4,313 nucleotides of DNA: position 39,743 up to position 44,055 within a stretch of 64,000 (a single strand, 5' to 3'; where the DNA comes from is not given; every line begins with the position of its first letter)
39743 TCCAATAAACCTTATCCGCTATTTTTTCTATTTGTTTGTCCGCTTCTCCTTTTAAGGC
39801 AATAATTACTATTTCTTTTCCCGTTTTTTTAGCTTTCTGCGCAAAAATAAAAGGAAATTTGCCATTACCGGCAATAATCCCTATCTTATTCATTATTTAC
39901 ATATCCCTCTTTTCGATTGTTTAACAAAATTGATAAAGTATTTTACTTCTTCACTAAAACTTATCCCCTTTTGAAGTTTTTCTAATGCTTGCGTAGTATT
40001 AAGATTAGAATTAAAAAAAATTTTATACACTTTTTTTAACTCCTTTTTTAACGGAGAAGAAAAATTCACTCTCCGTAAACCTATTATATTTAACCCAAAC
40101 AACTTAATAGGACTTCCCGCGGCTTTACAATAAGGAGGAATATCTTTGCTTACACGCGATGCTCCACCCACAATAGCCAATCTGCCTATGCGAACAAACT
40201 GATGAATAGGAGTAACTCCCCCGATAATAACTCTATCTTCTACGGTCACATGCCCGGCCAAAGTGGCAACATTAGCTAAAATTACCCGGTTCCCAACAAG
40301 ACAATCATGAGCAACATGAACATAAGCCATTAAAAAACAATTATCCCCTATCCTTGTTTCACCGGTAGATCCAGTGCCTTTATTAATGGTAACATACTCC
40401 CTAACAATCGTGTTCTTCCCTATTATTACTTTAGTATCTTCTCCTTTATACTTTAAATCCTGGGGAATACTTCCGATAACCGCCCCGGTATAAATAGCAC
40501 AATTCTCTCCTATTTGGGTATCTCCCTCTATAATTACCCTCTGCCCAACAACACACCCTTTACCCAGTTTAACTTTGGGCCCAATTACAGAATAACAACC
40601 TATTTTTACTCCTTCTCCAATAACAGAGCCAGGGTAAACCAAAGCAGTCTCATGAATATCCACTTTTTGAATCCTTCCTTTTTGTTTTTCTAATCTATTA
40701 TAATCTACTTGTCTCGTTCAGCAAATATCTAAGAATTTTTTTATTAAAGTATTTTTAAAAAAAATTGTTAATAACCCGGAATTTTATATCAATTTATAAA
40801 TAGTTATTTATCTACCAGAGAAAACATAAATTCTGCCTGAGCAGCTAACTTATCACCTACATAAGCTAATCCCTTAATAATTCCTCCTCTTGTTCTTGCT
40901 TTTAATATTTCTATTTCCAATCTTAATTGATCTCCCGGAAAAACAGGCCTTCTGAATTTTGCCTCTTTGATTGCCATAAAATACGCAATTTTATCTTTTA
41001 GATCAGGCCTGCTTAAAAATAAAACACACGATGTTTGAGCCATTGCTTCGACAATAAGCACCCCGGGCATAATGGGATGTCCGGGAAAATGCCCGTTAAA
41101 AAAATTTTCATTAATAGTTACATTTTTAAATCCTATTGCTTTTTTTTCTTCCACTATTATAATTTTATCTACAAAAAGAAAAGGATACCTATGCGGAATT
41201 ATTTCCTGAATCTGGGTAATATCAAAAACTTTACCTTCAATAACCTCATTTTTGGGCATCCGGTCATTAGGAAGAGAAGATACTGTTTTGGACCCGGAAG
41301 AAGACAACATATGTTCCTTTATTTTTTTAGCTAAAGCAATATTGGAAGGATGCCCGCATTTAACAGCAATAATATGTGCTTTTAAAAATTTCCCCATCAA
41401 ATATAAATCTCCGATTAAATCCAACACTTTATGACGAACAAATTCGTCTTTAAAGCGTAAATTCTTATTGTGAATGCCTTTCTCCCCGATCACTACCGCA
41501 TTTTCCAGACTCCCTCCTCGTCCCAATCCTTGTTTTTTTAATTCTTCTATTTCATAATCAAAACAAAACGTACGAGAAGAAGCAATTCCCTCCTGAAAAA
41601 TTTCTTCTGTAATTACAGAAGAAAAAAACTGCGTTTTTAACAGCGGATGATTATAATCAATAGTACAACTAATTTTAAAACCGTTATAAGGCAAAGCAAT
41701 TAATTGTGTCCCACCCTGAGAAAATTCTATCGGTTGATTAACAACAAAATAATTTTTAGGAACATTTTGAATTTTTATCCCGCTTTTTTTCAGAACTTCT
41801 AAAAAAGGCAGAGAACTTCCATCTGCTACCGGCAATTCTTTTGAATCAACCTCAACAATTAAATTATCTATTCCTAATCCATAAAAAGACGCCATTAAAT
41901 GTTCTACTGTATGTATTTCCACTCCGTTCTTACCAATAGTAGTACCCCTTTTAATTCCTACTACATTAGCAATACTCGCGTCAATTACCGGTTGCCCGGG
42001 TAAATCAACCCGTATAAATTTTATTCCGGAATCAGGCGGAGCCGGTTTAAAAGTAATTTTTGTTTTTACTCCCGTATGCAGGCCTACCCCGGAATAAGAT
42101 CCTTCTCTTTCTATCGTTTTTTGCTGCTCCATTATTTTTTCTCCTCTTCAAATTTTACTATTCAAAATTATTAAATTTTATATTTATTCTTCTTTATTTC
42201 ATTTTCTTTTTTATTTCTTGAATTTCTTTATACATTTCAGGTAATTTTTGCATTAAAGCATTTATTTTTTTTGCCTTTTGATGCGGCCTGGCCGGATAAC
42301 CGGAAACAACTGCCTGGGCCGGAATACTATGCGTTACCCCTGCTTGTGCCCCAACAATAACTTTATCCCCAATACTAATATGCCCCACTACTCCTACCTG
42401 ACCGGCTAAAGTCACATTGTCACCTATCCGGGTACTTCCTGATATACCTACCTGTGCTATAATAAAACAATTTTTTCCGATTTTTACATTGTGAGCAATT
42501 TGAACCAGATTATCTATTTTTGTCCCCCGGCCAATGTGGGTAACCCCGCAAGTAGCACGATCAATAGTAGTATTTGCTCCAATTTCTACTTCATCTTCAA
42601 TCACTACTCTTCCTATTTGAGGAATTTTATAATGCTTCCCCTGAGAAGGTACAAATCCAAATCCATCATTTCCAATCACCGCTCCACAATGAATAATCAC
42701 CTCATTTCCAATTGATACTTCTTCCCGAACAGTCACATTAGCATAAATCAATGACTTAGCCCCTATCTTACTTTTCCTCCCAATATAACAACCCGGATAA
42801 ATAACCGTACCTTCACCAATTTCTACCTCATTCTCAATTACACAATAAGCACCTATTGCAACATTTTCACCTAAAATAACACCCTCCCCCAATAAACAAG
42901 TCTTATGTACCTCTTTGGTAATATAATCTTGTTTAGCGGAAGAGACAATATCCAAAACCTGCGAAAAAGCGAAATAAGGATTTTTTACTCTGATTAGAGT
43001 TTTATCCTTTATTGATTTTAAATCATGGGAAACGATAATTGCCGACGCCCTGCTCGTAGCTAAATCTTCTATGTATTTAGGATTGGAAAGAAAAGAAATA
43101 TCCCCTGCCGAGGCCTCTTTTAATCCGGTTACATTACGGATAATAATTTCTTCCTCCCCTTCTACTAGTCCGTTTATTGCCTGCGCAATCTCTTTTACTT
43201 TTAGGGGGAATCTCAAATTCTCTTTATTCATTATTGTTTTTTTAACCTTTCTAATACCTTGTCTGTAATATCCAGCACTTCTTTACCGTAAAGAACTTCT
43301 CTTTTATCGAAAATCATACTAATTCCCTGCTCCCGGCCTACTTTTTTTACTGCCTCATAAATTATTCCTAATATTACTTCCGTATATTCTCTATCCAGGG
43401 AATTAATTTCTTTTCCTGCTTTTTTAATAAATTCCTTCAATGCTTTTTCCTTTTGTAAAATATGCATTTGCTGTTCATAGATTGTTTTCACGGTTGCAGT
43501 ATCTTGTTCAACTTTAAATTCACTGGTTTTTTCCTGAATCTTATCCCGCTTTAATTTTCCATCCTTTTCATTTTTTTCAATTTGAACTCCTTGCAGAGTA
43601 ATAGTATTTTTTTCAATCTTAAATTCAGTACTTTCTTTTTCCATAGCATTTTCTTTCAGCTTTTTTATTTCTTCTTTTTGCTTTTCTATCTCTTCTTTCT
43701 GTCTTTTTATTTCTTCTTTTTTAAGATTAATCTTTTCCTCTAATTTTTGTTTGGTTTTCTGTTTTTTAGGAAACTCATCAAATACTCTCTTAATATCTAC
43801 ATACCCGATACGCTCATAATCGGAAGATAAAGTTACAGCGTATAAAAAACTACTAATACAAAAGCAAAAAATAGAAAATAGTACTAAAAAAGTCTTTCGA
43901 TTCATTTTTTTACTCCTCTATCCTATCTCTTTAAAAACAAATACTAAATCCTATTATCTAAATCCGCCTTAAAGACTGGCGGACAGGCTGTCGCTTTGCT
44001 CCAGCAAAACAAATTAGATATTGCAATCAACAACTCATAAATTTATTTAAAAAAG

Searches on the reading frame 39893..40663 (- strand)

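Call 78: search_protein_families(library=pfam, proteins=[window:39893-40663:-], max_evalue=0.00001)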
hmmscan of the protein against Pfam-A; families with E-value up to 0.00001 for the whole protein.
window:39893-40663:- (256 aa): 3 families
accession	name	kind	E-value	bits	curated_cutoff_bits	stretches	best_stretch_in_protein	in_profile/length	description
PF00132.30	Hexapep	-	3.4e-26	90.3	27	3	12-47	1-36/36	Bacterial transferase hexapeptide (six repeats)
PF13720.11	Acetyltransf_11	-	2.4e-25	89.2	24.5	1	174-255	1-82/82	Udp N-acetylglucosamine O-acyltransferase; Domain 2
PF25084.1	LbH_EIF2B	-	5.8e-09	36.4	54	0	77-155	20-101/105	EIF2B subunit epsilon LbH domain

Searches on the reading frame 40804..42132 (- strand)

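Call 78: search_protein_families(library=pfam, proteins=[window:40804-42132:-], max_evalue=0.00001)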
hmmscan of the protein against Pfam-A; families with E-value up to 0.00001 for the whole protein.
window:40804-42132:- (442 aa): 2 families
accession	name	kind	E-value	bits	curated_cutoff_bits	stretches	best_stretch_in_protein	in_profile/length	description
PF03331.19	LpxC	-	2.5e-98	329.3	27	1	4-272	1-267/268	UDP-3-O-acyl N-acetylglycosamine deacetylase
PF07977.19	FabA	-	1.1e-31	109.8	23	1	312-433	1-137/138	FabA-like domain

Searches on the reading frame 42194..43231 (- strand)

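Call 79: search_protein_families(library=pfam, proteins=[window:42194-43231:-], max_evalue=0.00001)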
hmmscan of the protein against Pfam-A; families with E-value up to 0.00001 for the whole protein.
window:42194-43231:- (345 aa): 4 families
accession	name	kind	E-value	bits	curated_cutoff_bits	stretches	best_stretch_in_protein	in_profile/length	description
PF00132.30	Hexapep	-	6.9e-32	108.3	27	3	117-152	1-36/36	Bacterial transferase hexapeptide (six repeats)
PF04613.19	LpxD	-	4.1e-21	75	30.8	1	29-94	2-69/70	UDP-3-O-[3-hydroxymyristoyl] glucosamine N-acyltransferase, LpxD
PF25084.1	LbH_EIF2B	-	1.3e-11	44.9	54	1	109-188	19-101/105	EIF2B subunit epsilon LbH domain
PF14602.12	Hexapep_2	-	1.2e-07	31.8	27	0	249-276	2-27/34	Hexapeptide repeat of succinyl-transferase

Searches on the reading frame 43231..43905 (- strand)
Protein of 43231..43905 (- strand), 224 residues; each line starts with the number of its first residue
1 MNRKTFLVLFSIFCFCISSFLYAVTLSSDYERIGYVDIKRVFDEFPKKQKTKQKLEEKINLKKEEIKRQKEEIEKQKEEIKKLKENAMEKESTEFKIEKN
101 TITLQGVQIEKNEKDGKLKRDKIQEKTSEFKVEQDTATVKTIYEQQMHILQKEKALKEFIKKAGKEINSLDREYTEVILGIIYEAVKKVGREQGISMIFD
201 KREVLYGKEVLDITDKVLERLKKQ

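Call 79: search_protein_families(library=pfam, proteins=[window:43231-43905:-], max_evalue=0.00001)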
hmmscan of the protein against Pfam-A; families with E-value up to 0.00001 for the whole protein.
window:43231-43905:- (224 aa): 1 family
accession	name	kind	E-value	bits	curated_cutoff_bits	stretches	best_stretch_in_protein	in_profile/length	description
PF03938.19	OmpH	-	1.7e-19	70.9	32.4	1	110-221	29-141/141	Outer membrane protein (OmpH-like)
